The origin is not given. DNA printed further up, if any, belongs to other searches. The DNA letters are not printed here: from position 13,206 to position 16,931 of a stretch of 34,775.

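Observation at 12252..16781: egtD followed by a MopB::cysteine-desulfurase fusion: the O2-independent, metallopterin-dependent ergothioneine route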

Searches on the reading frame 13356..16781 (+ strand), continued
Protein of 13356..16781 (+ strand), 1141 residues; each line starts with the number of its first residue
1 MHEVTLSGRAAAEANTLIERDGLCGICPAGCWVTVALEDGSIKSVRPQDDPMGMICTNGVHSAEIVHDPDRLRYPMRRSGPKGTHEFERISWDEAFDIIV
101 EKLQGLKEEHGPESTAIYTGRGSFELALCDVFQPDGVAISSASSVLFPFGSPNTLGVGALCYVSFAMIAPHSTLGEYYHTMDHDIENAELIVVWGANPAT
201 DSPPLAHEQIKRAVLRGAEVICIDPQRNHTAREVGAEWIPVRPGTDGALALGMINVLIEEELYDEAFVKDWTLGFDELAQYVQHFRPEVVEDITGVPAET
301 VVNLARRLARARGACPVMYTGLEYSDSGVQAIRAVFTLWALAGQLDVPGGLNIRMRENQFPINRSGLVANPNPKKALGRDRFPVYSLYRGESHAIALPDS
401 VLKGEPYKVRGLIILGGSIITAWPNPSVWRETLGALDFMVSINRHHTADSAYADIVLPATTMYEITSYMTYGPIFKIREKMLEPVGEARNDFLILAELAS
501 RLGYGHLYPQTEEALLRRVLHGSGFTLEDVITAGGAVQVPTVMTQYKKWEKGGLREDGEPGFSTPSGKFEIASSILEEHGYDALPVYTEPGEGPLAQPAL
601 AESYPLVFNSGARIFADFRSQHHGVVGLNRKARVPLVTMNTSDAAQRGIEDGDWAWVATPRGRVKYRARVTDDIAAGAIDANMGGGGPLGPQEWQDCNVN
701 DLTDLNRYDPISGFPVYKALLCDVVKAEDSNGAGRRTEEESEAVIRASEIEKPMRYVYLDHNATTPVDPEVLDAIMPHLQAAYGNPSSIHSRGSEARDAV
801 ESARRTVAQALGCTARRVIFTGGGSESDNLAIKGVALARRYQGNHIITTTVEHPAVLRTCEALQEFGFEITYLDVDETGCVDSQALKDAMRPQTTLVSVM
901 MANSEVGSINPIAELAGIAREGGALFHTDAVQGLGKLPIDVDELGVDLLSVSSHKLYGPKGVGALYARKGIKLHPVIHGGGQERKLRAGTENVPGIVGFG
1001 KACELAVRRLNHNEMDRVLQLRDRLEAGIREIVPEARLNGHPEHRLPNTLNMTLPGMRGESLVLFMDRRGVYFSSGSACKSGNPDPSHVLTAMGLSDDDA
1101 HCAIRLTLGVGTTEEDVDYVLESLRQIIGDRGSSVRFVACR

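Call 22: find_related_loci(query=A1, collection=genome_contigs, flank=8000)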
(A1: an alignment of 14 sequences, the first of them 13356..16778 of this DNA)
Query A1 (1141 aa) in genome_contigs; peptide patterns used: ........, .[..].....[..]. (x = any residue, [..] = any of these).
599 stretches matched a pattern (row limit reached: there are more); 517 encode a relative of the query (tblastn E <= 1e-3); the best 80 are kept; 80 distinct loci.
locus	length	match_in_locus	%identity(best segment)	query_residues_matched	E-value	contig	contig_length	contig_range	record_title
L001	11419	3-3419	86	3-1141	0e+0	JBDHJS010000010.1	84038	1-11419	MAG: Gemmatimonadota bacterium isolate BHB10-26_Bin_292 BHB10-26_Bin_292_scaffold_486, whole genome shotgun sequence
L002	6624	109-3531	81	1-1141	0e+0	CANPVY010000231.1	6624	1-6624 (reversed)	MAG: uncultured bacterium isolate 3300027893_57 genome assembly, contig: 3300027893.a:Ga0209636_10020997, whole genome s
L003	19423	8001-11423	81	1-1141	0e+0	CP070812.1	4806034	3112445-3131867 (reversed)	MAG: Gemmatimonadota bacterium isolate bin1194 chromosome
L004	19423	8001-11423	81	1-1141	0e+0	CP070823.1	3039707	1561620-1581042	MAG: Gemmatimonadota bacterium isolate bin113 chromosome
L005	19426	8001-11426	81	1-1141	0e+0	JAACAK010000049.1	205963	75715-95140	MAG: Candidatus Kutchimonas denitrificans isolate KS3-K002 K_merged_R1_(paired)_contig_42464, whole genome shotgun seque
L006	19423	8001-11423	81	1-1141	0e+0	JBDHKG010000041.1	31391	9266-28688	MAG: Gemmatimonadota bacterium isolate BHB10-38_Bin_179 BHB10-38_Bin_179_scaffold_8589, whole genome shotgun sequence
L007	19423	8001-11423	81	1-1141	0e+0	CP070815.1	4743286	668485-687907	MAG: Gemmatimonadota bacterium isolate bin118 chromosome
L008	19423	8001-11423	81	1-1141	0e+0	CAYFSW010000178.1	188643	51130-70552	MAG TPA_asm: uncultured Gemmatimonadota bacterium isolate ERP108616_co1_161 genome assembly, contig: k119_776870, whole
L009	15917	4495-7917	80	1-1141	0e+0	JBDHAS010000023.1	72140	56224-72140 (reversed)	MAG: Gemmatimonadota bacterium isolate M3-44_Bin_339 M3-44_Bin_339_scaffold_4921, whole genome shotgun sequence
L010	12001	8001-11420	81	2-1141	0e+0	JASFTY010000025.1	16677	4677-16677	MAG: Gemmatimonadales bacterium isolate D1103U20metaG_sub_Bin_457 D1103U20metaG_FD_scaffold_823_c1, whole genome shotgun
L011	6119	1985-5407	81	1-1141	0e+0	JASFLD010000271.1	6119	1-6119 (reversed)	MAG: Gemmatimonadales bacterium isolate D0817M02metaG_sub_Bin_188 D0817M02metaG_FD_scaffold_7392_c1, whole genome shotgu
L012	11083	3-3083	84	116-1141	0e+0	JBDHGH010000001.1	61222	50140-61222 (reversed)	MAG: Gemmatimonadota bacterium isolate M8-58_Bin_422 M8-58_Bin_422_scaffold_1266, whole genome shotgun sequence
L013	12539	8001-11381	75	20-1141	0e+0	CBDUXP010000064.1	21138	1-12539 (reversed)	MAG TPA_asm: uncultured bacterium isolate SRR22302371_binner123_Refined_25 genome assembly, contig: ERZ26661859.1501, wh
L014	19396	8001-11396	73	15-1141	0e+0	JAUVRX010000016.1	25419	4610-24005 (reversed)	MAG: Acidobacteriota bacterium isolate CSMAG_725 CSMAG_725_k127_24858_length_25419_cov_33.9904, whole genome shotgun seq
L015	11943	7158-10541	73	20-1141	0e+0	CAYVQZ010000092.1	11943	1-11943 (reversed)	MAG TPA_asm: uncultured bacterium isolate binchicken_co17_451 genome assembly, contig: NODE_11851_length_11943_cov_26.01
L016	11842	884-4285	72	13-1141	0e+0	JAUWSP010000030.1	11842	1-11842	MAG: Acidobacteriota bacterium isolate CSMAG_2557 CSMAG_2557_k127_3948125_length_11842_cov_181.0000, whole genome shotgu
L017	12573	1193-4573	72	19-1141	0e+0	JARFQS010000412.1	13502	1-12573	MAG: Thermoanaerobaculia bacterium isolate MAG_Ve_Sed_30 k141_1602981, whole genome shotgun sequence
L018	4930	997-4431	70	1-1141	0e+0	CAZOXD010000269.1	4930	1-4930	MAG TPA_asm: uncultured Pseudomonadota bacterium isolate binchicken_co136_95 genome assembly, contig: NODE_6810_length_4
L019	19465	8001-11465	70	7-1141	0e+0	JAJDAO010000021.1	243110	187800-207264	MAG: Deltaproteobacteria bacterium isolate OFTM73 OFTM73_20, whole genome shotgun sequence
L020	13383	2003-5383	70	20-1141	0e+0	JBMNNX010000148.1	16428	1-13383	MAG: Myxococcales bacterium isolate SBF912SR1HQ0023 scaffold_11588_c1, whole genome shotgun sequence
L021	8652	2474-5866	69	12-1141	0e+0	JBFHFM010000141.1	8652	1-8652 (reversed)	MAG: Trichloromonas sp. isolate Mix_sand07.2021.05.G.127 k141_262386_length_8652_cov_44.9299, whole genome shotgun seque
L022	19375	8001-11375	69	16-1141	0e+0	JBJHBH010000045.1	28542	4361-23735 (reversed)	MAG: Desulfuromonadales bacterium isolate SF2967_J5348.semibin_refined.095 NODE_1684_length_28542_cov_1.906141, whole ge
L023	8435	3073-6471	69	10-1141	0e+0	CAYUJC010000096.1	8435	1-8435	MAG TPA_asm: uncultured Desulfuromonas sp. isolate binchicken_co173_277 genome assembly, contig: NODE_28210_length_8435_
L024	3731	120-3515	68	9-1141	0e+0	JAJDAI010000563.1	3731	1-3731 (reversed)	MAG: Deltaproteobacteria bacterium isolate OFTM289 OFTM289_562, whole genome shotgun sequence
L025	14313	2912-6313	67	20-1141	0e+0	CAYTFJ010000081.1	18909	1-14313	MAG TPA_asm: uncultured Nannocystaceae bacterium isolate binchicken_co67_210 genome assembly, contig: NODE_2927_length_1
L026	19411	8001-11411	67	7-1141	0e+0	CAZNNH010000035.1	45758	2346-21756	MAG TPA_asm: uncultured Acidobacteriota bacterium isolate binchicken_co129_729 genome assembly, contig: NODE_1937_length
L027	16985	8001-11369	68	21-1141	0e+0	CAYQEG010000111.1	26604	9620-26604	MAG TPA_asm: uncultured Rickettsiales bacterium isolate SRP077602_co5_496 genome assembly, contig: NODE_9055_length_2660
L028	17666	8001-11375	68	20-1141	0e+0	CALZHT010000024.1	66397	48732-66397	MAG: uncultured Desulfobulbaceae bacterium isolate FO_M_Desulfobacterota_18 genome assembly, contig: scaffold_699, whole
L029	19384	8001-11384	69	14-1141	0e+0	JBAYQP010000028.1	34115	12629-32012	MAG: Desulfuromonadales bacterium isolate SO_2016_LW2_167 scaffold02090_LW138R_2016, whole genome shotgun sequence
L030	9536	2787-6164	67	20-1141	0e+0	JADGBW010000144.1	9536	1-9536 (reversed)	MAG: Magnetococcales bacterium isolate nwagbin5 nwag_bin5_NODE_1143_length_9536_cov_6.472419, whole genome shotgun seque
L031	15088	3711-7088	66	20-1141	0e+0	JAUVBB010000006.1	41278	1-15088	MAG: Deltaproteobacteria bacterium isolate CSMAG_234 CSMAG_234_k127_10462982_length_41278_cov_29.1105, whole genome shot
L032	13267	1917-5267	68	21-1141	0e+0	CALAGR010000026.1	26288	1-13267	MAG TPA_asm: uncultured proteobacterium isolate ERR2206756_bin.78_CONCOCT_v1.1_MAG genome assembly, contig: ERZ887841.67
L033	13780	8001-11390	66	20-1141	0e+0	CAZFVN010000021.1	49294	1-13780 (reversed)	MAG TPA_asm: uncultured Myxococcales bacterium isolate SRP077602_co5_559 genome assembly, contig: NODE_3359_length_49294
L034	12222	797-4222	65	4-1141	0e+0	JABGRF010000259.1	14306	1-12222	MAG: Candidatus Scalindua sp. isolate co234_bin73 NODE_7393_length_14306_cov_130.463055, whole genome shotgun sequence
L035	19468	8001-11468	67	10-1141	0e+0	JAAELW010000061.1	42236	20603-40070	MAG: bacterium isolate Bpl_16 BplG_CONTIG612368, whole genome shotgun sequence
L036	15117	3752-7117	66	24-1141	0e+0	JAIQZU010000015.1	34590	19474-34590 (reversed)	MAG: Candidatus Scalindua sp. isolate OFTM1 OFTM1_14, whole genome shotgun sequence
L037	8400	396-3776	65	19-1141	0e+0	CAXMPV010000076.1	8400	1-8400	MAG: uncultured Thermodesulfobacteriota bacterium isolate 07C-BC-St04_bin.21.strict genome assembly, contig: NODE_76_len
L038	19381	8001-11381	65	19-1141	0e+0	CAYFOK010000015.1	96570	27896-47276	MAG TPA_asm: uncultured Candidatus Scalindua sp. isolate ERP019367_co2_59 genome assembly, contig: NODE_243_length_96570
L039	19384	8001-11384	67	19-1141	0e+0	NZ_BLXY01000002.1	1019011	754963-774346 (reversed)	Geomonas paludis strain Red736 sequence02, whole genome shotgun sequence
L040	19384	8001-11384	68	20-1141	0e+0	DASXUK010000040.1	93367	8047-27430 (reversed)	MAG TPA_asm: Desulfuromonadaceae bacterium isolate SMAG_U4716 k141_188587, whole genome shotgun sequence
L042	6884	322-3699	66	20-1141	0e+0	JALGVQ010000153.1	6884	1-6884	MAG: bacterium isolate Meg19_1012_Bin_119 Meg19_1012_Bin_119_scaffold_45725, whole genome shotgun sequence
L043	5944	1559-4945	66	20-1141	0e+0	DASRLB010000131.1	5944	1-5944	MAG TPA_asm: Acidobacteriaceae bacterium isolate SMAG_U10177 k141_514195, whole genome shotgun sequence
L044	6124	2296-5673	65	20-1141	0e+0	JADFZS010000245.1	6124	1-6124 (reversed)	MAG: Magnetococcales bacterium isolate nJSWbin1 nJSW_bin1_NODE_245_length_6124_cov_3.469158, whole genome shotgun sequen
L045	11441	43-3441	65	12-1141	0e+0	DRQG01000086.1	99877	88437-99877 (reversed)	MAG TPA_asm: Caldithrix abyssi isolate HyVt-577 HyVt-577_k145_404174, whole genome shotgun sequence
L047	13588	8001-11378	65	20-1141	0e+0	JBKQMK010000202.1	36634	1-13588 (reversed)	MAG: Desulfomonilaceae bacterium isolate LABRr1A1B1C__bin_124 LABRr1A1B1C_000000088635, whole genome shotgun sequence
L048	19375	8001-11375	67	20-1141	0e+0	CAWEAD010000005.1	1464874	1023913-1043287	MAG: uncultured delta proteobacterium isolate MFD05684.bin.1.22 genome assembly, contig: contig_16785, whole genome shot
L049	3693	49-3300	67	56-1141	0e+0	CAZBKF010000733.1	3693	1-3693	MAG TPA_asm: uncultured Rickettsiales bacterium isolate binchicken_co141_65 genome assembly, contig: NODE_79419_length_3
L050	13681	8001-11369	66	22-1141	0e+0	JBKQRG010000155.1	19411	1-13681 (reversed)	MAG: Desulfomonilaceae bacterium isolate MGr2D2E2F__bin_53 MGr2D2E2F_000000094466, whole genome shotgun sequence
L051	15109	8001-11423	64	2-1141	0e+0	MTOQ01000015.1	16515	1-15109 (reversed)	MAG: Nitrospirae bacterium JdFR-81 JGI24020J35080_1001007, whole genome shotgun sequence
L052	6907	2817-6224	65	19-1141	0e+0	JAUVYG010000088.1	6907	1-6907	MAG: Actinomycetota bacterium isolate CSMAG_1236 CSMAG_1236_k141_1430059_length_6907_cov_22.4109, whole genome shotgun s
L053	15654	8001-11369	64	17-1141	0e+0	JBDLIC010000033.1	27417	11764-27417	MAG: Nitrospirota bacterium isolate MAG011 MAG011_33, whole genome shotgun sequence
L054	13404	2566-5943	64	20-1141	0e+0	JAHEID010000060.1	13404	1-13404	MAG: Deltaproteobacteria bacterium isolate Ww487 NODE_9630_length_13404_cov_6.505835, whole genome shotgun sequence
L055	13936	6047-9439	64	15-1141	0e+0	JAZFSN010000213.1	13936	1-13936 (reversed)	MAG: Thermodesulfovibrionia bacterium isolate BS2bin.1 BS2bin.1_213, whole genome shotgun sequence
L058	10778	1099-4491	65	20-1141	0e+0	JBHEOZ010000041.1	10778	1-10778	MAG: Desulfurivibrionaceae bacterium isolate S6_bin.58.strict S6_NODE_41, whole genome shotgun sequence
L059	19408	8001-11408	66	20-1141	0e+0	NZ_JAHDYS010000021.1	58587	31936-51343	Pelotalea chapellei strain DSM 13688 NODE_21_length_58587_cov_219.515023, whole genome shotgun sequence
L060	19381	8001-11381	64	19-1141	0e+0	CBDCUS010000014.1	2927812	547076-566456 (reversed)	MAG: Candidatus Scalinduaceae bacterium isolate 06c2e644-e4ca-4b95-b966-bf5aaa188cb2 genome assembly, contig: contig_14,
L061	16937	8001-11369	66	20-1141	0e+0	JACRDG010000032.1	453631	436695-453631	MAG: Desulfomonile tiedjei isolate NC_groundwater_1666_Pr3_B-0.1um_58_14 SR-2_scaffold_141_717427, whole genome shotgun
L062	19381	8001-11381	65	19-1141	0e+0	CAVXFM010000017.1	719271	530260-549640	MAG: uncultured delta proteobacterium isolate MFD02416.bin.1.343 genome assembly, contig: contig_52606, whole genome sho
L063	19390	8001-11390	62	16-1141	0e+0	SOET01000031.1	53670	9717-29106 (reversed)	MAG: Candidatus Kuenenia hertensis isolate YC6 NODE_1736_length_53670_cov_260.957978, whole genome shotgun sequence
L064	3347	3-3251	68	70-1141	0e+0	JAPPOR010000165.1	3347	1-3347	MAG: Myxococcales bacterium isolate SB9154_S3_bin_3 NODE_3904_length_3347_cov_13.6358, whole genome shotgun sequence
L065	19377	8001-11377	68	20-1141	0e+0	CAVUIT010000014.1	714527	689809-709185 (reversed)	MAG: uncultured delta proteobacterium isolate MFD01872.bin.2.115 genome assembly, contig: contig_70146, whole genome sho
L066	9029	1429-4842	65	10-1141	0e+0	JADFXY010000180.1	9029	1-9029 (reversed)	MAG: Deltaproteobacteria bacterium isolate nDJH2bin9 nDJH2_bin9_NODE_180_length_9029_cov_3.534531, whole genome shotgun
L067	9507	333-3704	63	19-1141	0e+0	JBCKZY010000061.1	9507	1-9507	Thermodesulfovibrionia bacterium isolate SLM_LV1_0208-G10 Node_61_length_9507_cov_63.245131, whole genome shotgun sequen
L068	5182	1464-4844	64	19-1141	0e+0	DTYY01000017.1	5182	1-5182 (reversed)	MAG TPA_asm: Methanosarcinales archaeon isolate UWMA-0233 k99_1159404, whole genome shotgun sequence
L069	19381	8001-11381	66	19-1141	0e+0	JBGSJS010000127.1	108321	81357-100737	MAG: Desulfomonilaceae bacterium isolate JTS-AC162 k141_2432886, whole genome shotgun sequence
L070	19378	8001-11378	65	20-1141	0e+0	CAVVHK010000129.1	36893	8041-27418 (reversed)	MAG: uncultured delta proteobacterium isolate MFD01689.bin.2.77 genome assembly, contig: contig_69864, whole genome shot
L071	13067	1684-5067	63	18-1141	0e+0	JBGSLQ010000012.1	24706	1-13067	MAG: Desulfomonilaceae bacterium isolate JTS-AC162 k141_844310, whole genome shotgun sequence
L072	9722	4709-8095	65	19-1141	0e+0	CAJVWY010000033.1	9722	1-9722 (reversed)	TPA_asm: uncultured bacterium isolate DRR093005_bin.13_MetaBAT_v2.12.1_MAG genome assembly, contig: NODE_2815_length_972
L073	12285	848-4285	64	8-1141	0e+0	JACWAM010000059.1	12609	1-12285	MAG: Thermoleophilia bacterium isolate B_ACT_11 k141_242267, whole genome shotgun sequence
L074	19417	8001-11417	65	17-1141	0e+0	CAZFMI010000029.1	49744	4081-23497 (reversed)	MAG TPA_asm: uncultured Geomonas sp. isolate binchicken_co220_123 genome assembly, contig: NODE_334_length_49744_cov_12.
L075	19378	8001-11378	63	19-1141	0e+0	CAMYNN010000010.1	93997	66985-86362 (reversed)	MAG: Thermodesulfovibrionia bacterium isolate FO_M_Nitrospinota_07.1 genome assembly, contig: scaffold_222, whole genome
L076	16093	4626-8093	64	2-1141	0e+0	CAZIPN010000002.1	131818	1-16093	MAG TPA_asm: uncultured Eubacteriales bacterium isolate SRP185410_co2_410 genome assembly, contig: NODE_65_length_131818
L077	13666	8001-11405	63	17-1141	0e+0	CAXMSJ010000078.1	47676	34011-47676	MAG: uncultured Acidimicrobiia bacterium isolate 10C-St20-MC-01_bin.3.orig genome assembly, contig: k141_920615, whole g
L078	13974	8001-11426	62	4-1141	0e+0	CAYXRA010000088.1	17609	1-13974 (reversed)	MAG TPA_asm: uncultured Calditrichaceae bacterium isolate SRP141376_co2_326 genome assembly, contig: NODE_6538_length_17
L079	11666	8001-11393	65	20-1141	0e+0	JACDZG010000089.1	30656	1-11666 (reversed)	MAG: Chromatiaceae bacterium isolate ppb02 NODE_149_length_30656_cov_251.556387, whole genome shotgun sequence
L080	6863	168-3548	63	19-1141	0e+0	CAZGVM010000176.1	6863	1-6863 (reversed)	MAG TPA_asm: uncultured Desulfomonile sp. isolate SRP272421_co3_106 genome assembly, contig: NODE_38710_length_6863_cov_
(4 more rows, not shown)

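Call 30: find_encoding_contigs(protein=window:13356-16781:+, flank=10000, max_places=4)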
Protein window:13356-16781:+ (1141 aa): no gene with exactly this product is on record in the collection.
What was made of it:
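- Tried and rejected: Exact-sequence look-up of the window ORF given with its stop codon found nothing (call 30).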

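Call 31: find_encoding_contigs(protein=P0001, flank=10000, max_places=4)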
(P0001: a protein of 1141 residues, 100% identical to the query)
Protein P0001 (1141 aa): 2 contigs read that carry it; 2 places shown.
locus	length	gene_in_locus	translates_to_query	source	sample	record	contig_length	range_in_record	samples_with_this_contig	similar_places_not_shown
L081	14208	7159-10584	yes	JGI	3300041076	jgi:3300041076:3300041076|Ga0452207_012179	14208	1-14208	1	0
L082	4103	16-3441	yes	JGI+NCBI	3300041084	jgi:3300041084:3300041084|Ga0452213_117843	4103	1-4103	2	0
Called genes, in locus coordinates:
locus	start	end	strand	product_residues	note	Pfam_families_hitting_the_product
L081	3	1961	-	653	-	?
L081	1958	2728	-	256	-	PF06452:CBM9_1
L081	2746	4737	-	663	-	-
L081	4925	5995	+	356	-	PF10509:GalKase_gal_bdg (weak), PF00288:GHMP_kinases_N, PF08544:GHMP_kinases_C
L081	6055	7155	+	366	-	PF10017:Methyltransf_33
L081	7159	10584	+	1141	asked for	PF00384:Molybdopterin, PF01568:Molydop_binding, PF00266:Aminotran_5, PF01041:DegT_DnrJ_EryC1 (weak)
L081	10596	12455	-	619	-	PF02574:S-methyl_trans, PF02219:MTHFR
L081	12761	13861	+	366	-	PF13473:Cupredoxin_1 (weak)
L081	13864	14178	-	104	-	-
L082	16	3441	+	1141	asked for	PF00384:Molybdopterin, PF01568:Molydop_binding, PF00266:Aminotran_5, PF01041:DegT_DnrJ_EryC1 (weak)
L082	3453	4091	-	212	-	PF02219:MTHFR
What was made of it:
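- An identical protein sits on independent contigs from two other samples (call 31). An identical 1141-aa protein sits on contigs from two other JGI samples (call 31).
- Tried and rejected: The same protein under its database id P0001 gave two independent contigs (call 31).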
